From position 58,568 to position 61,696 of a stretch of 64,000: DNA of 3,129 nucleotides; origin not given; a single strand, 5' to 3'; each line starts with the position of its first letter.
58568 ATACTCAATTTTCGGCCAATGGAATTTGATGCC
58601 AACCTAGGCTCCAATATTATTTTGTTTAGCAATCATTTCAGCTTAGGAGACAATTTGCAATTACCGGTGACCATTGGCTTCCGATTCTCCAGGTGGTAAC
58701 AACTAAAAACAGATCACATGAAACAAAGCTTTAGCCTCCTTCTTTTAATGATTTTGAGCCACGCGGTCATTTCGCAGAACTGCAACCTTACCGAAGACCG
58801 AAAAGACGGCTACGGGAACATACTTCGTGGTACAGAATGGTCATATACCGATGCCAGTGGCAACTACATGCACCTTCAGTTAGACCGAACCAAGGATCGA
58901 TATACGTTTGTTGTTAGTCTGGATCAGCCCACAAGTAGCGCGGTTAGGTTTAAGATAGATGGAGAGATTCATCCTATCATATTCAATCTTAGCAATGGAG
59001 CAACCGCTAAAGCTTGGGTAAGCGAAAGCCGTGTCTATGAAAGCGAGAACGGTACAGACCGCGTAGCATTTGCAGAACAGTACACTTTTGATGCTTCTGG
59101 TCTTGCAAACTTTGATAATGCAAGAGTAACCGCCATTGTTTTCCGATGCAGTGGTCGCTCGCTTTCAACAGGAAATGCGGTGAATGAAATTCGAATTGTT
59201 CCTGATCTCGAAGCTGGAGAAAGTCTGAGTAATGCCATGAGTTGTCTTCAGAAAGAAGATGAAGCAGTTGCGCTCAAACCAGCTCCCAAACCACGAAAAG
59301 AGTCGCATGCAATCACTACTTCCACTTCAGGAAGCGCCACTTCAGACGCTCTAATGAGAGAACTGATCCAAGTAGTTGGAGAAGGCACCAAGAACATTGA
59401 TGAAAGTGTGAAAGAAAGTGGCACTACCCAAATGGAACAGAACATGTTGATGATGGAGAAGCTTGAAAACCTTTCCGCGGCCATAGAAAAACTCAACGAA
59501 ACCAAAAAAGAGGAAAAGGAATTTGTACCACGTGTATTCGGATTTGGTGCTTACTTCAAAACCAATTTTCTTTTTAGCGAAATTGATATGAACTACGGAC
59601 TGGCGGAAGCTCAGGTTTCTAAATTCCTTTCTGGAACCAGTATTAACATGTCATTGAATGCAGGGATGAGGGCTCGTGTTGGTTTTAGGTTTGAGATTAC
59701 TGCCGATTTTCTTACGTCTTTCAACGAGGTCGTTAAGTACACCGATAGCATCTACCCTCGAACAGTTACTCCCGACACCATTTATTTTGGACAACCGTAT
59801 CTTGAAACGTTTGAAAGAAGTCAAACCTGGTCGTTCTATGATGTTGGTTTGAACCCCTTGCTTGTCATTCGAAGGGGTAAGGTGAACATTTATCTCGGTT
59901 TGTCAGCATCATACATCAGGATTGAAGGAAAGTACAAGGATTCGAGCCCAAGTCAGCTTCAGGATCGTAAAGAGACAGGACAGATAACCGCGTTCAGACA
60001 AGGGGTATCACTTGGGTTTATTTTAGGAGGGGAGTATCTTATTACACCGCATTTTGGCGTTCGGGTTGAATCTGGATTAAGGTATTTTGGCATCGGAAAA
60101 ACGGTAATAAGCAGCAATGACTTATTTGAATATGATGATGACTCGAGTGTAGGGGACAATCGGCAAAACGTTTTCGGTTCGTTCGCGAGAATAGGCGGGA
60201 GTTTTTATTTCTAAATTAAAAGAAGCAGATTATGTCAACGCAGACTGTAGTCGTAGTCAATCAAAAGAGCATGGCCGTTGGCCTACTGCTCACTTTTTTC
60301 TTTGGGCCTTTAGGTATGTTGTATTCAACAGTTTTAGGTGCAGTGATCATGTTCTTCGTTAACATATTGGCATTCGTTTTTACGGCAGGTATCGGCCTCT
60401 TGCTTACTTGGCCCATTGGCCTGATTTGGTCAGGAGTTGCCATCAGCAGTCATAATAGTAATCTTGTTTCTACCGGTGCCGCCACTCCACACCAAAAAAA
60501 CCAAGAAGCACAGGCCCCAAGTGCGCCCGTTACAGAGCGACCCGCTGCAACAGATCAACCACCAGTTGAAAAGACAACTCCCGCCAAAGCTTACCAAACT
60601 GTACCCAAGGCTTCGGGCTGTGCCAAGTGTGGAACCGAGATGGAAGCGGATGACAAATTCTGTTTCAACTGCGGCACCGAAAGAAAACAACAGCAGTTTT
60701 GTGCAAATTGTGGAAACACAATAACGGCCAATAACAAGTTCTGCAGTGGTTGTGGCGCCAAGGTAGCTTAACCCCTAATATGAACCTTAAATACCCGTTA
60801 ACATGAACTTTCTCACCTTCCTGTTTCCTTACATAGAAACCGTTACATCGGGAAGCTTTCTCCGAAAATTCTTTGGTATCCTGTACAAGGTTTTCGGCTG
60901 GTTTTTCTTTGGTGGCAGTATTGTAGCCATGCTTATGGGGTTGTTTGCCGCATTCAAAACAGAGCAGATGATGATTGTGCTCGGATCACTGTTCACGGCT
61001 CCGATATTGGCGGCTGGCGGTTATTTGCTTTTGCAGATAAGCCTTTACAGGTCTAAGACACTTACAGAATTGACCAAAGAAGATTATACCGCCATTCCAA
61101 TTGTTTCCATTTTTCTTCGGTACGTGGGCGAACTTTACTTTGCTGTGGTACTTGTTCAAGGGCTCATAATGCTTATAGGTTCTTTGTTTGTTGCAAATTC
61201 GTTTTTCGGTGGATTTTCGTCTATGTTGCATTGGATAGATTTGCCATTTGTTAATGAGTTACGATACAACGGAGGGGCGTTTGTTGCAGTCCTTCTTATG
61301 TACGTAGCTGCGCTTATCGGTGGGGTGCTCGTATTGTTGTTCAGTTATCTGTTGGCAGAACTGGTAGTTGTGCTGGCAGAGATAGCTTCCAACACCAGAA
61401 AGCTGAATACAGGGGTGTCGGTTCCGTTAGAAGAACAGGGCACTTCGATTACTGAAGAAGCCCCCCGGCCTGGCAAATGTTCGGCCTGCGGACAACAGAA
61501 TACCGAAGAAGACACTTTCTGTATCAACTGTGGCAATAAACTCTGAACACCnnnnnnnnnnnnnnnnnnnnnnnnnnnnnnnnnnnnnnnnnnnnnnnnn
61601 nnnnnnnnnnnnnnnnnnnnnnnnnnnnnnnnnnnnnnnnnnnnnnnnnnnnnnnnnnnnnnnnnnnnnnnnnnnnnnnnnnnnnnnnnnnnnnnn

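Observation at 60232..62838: Three consecutive zinc-ribbon membrane proteins ending with an inverted-topology TonB-C protein carrying an ER/K single alpha-helix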

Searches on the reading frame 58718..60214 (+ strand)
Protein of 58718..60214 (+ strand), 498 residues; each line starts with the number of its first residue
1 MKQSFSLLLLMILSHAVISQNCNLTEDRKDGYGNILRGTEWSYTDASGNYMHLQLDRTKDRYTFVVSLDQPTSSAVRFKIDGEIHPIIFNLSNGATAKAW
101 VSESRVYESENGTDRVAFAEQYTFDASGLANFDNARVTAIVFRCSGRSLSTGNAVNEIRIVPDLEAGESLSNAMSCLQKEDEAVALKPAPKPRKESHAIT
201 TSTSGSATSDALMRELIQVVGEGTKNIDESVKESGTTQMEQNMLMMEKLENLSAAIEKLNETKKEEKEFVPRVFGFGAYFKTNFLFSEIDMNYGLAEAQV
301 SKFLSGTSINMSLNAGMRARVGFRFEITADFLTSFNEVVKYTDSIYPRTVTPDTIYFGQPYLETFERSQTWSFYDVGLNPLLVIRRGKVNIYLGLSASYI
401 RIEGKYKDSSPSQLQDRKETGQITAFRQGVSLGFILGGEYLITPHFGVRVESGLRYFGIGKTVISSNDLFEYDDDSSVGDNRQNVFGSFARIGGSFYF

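Call 3: search_protein_families(library=pfam, proteins=[window:58718-60214:+], max_evalue=0.1)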
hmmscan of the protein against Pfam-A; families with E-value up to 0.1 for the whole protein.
window:58718-60214:+ (498 aa): 2 families
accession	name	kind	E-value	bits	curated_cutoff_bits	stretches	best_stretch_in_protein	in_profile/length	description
PF13505.12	OMP_b-brl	-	7.1e-06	26.7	28.7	1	370-459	81-157/175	Outer membrane protein beta-barrel domain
PF19176.5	DUF5858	-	0.071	13.4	27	0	230-271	8-49/61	Family of unknown function (DUF5858)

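Call 4: search_protein_families(library=ncbifam, proteins=[window:58718-60214:+], max_evalue=0.1)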
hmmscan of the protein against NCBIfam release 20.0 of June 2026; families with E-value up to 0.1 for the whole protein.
window:58718-60214:+ (498 aa): 1 family
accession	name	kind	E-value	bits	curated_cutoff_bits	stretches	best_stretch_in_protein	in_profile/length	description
NF004880.0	PRK06241.2-1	equivalog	0.026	12.4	972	1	238-343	416-521/837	phosphoenolpyruvate synthase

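Call 65: search_protein_families(library=padloc, proteins=[window:58718-60214:+], max_evalue=0.01)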
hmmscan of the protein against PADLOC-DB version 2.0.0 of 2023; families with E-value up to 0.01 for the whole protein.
window:58718-60214:+ (498 aa): 0 families

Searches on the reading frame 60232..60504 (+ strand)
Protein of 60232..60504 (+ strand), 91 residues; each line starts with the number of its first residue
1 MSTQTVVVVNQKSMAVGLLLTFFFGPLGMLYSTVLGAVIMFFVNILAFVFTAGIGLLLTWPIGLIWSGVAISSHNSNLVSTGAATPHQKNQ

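Call 34: search_protein_families(library=pfam, proteins=[window:60232-60504:+], max_evalue=10)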
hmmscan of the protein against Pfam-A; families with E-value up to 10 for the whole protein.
seq(91 aa): 0 families

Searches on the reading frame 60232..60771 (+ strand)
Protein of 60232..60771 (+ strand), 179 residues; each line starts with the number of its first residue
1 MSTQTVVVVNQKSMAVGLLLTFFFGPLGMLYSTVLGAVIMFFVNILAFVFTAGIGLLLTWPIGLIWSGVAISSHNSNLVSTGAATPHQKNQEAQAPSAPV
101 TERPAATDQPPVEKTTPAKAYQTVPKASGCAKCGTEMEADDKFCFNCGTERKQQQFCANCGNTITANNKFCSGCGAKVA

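Call 3: search_protein_families(library=pfam, proteins=[window:60232-60771:+], max_evalue=0.1)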
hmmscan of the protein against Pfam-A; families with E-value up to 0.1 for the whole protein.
window:60232-60771:+ (179 aa): 10 families
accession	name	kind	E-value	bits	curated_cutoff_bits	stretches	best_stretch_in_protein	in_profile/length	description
PF13240.11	Zn_Ribbon_1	-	5.1e-13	48.8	25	2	156-178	1-23/23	zinc-ribbon domain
PF12773.13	DZR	-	5.7e-09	36.4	27.3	1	130-175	1-45/45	Double zinc ribbon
PF17032.10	Zn_ribbon_15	-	2.7e-07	31.7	28.9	2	127-148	52-73/73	zinc-ribbon family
PF13248.11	Zn_ribbon_3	-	3.9e-06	26.6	27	1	130-149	5-24/26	zinc-ribbon domain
PF24460.1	DUF7575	-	0.00035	20.3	28.5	0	129-150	5-26/28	Domain of unknown function (DUF7575)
PF18912.6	DZR_2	-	0.00088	19.5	27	1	144-178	10-46/56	Double zinc ribbon domain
PF09297.16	Zn_ribbon_NUD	-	0.0018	18.4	24.8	0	167-178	2-13/32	NADH pyrophosphatase zinc ribbon domain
PF11722.13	zf-TRM13_CCCH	-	0.048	13.7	20.9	0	160-172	14-26/29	CCCH zinc finger in TRM13 protein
PF07191.17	Zn_ribbon_6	-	0.058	13.8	25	1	130-176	3-47/67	Double zinc ribbon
PF09889.16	DUF2116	-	0.067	13.6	26.8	1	155-172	4-21/59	Probable treble clef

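Call 4: search_protein_families(library=ncbifam, proteins=[window:60232-60771:+], max_evalue=0.1)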
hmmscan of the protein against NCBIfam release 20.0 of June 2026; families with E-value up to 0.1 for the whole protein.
window:60232-60771:+ (179 aa): 3 families
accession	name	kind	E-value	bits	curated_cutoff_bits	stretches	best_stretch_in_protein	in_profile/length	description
NF011149.0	PRK14559.1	equivalog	0.009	14.8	374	1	130-178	4-51/642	serine/threonine phosphatase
NF045510.1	4Cys_prefix_kin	domain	0.016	15.5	24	0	166-177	14-25/26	4-Cys prefix domain-containing protein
NF033497.1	rubre_like_arch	subfamily_domain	0.022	14.5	32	0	144-163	3-25/34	rubrerythrin-like domain-containing protein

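Call 65: search_protein_families(library=padloc, proteins=[window:60232-60771:+], max_evalue=0.01)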
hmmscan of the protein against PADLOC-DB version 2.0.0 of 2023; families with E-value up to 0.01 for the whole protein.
window:60232-60771:+ (179 aa): 0 families

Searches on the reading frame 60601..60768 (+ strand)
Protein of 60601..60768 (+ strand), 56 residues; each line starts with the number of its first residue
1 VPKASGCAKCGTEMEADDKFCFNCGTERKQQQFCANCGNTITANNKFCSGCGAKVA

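Call 81: search_protein_families(library=pfam, proteins=[window:60601-60768:+], max_evalue=0.01)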
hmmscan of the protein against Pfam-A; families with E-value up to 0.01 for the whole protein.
seq(56 aa): 12 families
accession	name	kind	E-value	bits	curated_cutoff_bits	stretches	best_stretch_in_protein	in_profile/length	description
PF13240.11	Zn_Ribbon_1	-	1.1e-14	54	25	2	33-55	1-23/23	zinc-ribbon domain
PF12773.13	DZR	-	3.6e-10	40.3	27.3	1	7-52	1-45/45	Double zinc ribbon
PF13248.11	Zn_ribbon_3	-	3.9e-08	32.9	27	1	7-26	5-24/26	zinc-ribbon domain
PF17032.10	Zn_ribbon_15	-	4.2e-07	31.1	28.9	2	28-52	49-73/73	zinc-ribbon family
PF24460.1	DUF7575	-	6.5e-06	25.8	28.5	0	6-27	5-26/28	Domain of unknown function (DUF7575)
PF09297.16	Zn_ribbon_NUD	-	7.1e-06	26.1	24.8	0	43-55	1-13/32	NADH pyrophosphatase zinc ribbon domain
PF18912.6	DZR_2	-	3.5e-05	24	27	1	21-55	10-46/56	Double zinc ribbon domain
PF09889.16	DUF2116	-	0.00014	22.2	26.8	1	32-50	4-22/59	Probable treble clef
PF14803.11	Zn_ribbon_Nudix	-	0.00036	20.8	25.6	0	46-55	1-10/34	Nudix N-terminal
PF11722.13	zf-TRM13_CCCH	-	0.00052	20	20.9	0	37-49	14-26/29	CCCH zinc finger in TRM13 protein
PF07191.17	Zn_ribbon_6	-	0.0032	17.9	25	1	7-53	3-47/67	Double zinc ribbon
PF13920.12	zf-C3HC4_3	-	0.0054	16.9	27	0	33-55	25-46/49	Zinc finger, C3HC4 type (RING finger)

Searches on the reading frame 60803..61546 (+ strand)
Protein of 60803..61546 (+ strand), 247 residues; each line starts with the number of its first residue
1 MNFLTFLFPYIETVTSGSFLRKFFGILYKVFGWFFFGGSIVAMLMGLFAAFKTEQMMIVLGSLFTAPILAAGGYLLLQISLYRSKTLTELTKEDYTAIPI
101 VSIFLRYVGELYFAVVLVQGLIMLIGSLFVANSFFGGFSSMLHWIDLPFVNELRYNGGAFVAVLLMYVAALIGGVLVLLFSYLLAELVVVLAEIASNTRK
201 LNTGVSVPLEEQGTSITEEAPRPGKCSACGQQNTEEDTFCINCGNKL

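Call 3: search_protein_families(library=pfam, proteins=[window:60803-61546:+], max_evalue=0.1)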
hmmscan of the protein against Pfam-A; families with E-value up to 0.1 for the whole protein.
window:60803-61546:+ (247 aa): 6 families
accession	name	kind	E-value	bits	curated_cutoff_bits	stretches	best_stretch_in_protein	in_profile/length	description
PF13240.11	Zn_Ribbon_1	-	2.6e-06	27.5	25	1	225-247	1-23/23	zinc-ribbon domain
PF13248.11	Zn_ribbon_3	-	1.6e-05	24.6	27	1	225-247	4-26/26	zinc-ribbon domain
PF12773.13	DZR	-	0.00057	20.4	27.3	1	223-244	24-45/45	Double zinc ribbon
PF14110.11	DUF4282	-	0.024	15.6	27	1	115-202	19-85/86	Domain of unknown function (DUF4282)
PF00641.23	Zn_ribbon_RanBP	-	0.037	13.7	27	1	225-245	6-26/30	Zn-finger in Ran binding protein and others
PF17032.10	Zn_ribbon_15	-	0.09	14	28.9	0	224-244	53-73/73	zinc-ribbon family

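Call 4: search_protein_families(library=ncbifam, proteins=[window:60803-61546:+], max_evalue=0.1)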
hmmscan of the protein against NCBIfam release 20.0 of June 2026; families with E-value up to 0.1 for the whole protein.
window:60803-61546:+ (247 aa): 1 family
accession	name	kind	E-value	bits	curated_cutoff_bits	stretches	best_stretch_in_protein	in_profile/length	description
NF005651.0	PRK07418.1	subfamily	0.096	10.8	942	0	218-247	588-617/617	acetolactate synthase large subunit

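Call 34: search_protein_families(library=pfam, proteins=[window:60803-61447:+], max_evalue=10)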
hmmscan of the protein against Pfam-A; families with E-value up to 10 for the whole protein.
seq(215 aa): 1 family
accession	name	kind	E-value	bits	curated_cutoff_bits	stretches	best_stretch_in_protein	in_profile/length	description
PF14110.11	DUF4282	-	0.018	16.1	27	1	115-202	19-85/86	Domain of unknown function (DUF4282)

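Call 53: find_homologous_proteins(query=window:60803-61546:+, max_evalue=0.001)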
Query window:60803-61546:+ (247 aa): 4 proteins with E <= 0.001 among 2028 candidates.
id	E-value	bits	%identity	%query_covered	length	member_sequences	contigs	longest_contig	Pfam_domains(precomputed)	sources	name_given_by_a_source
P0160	2.8e-154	529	100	100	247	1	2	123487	PF13240.12,PF13248.12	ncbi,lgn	-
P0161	1.4e-118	413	78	100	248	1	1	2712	PF13240.12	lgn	-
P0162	2.8e-89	317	59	100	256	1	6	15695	-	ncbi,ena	-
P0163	3.3e-10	58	37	50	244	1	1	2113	-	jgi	jgi:hypothetical protein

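Call 65: search_protein_families(library=padloc, proteins=[window:60803-61546:+], max_evalue=0.01)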
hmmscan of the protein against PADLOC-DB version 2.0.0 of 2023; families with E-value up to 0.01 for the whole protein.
window:60803-61546:+ (247 aa): 0 families

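Call 72: find_encoding_contigs(protein=P0163, flank=10000, max_places=2)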
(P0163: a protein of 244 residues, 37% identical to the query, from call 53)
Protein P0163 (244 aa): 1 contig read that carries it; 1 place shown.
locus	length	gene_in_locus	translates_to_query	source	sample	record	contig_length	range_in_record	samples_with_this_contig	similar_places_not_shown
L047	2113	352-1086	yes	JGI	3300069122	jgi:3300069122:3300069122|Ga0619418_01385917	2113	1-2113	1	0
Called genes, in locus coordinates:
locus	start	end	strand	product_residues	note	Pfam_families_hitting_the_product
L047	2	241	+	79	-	?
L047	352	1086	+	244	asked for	-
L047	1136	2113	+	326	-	?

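Call 77: predict_structure(alignment_id=A8)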
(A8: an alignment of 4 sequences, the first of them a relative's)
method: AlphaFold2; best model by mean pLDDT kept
length: 247 residues; sequences in the alignment: 4
mean_pLDDT: 57.1   pTM: 0.41
mean pLDDT of the five models: 57.1, 56.3, 50.9, 50.4, 48.3
residues with pLDDT >= 90: 0; 70-90: 42; 50-70: 133; < 50: 72
segments of 3 or more residues with pLDDT < 50: 1-4, 7-14, 85-95, 133-142, 144-157, 204-223
pLDDT, mean of each block of 10 residues (from residue 1): 46 50 62 70 66 58 66 62 47 51 68 73 65 47 45 48 70 75 71 62 40 27 51 54 54
secondary structure, 60 per line:
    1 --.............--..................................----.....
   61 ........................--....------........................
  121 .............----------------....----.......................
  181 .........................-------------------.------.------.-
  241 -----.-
elements in order: H3-15 H18-51 H56-84 H87-90 H97-133 H150-153 H158-205

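Call 82: find_encoding_contigs(protein=P0161, flank=5000, max_places=2)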
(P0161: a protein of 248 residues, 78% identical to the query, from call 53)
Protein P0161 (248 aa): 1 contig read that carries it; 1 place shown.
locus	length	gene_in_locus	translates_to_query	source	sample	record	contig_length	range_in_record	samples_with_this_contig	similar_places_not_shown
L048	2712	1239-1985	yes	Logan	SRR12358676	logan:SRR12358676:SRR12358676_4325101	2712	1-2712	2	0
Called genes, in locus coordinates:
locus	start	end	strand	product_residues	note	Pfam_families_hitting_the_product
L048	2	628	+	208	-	?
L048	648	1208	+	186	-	PF17032:Zn_ribbon_15 (faint), PF13248:Zn_ribbon_3 (faint), PF12773:DZR, PF13240:Zn_Ribbon_1 (weak)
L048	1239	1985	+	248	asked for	PF13240:Zn_Ribbon_1 (weak)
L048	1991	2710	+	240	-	?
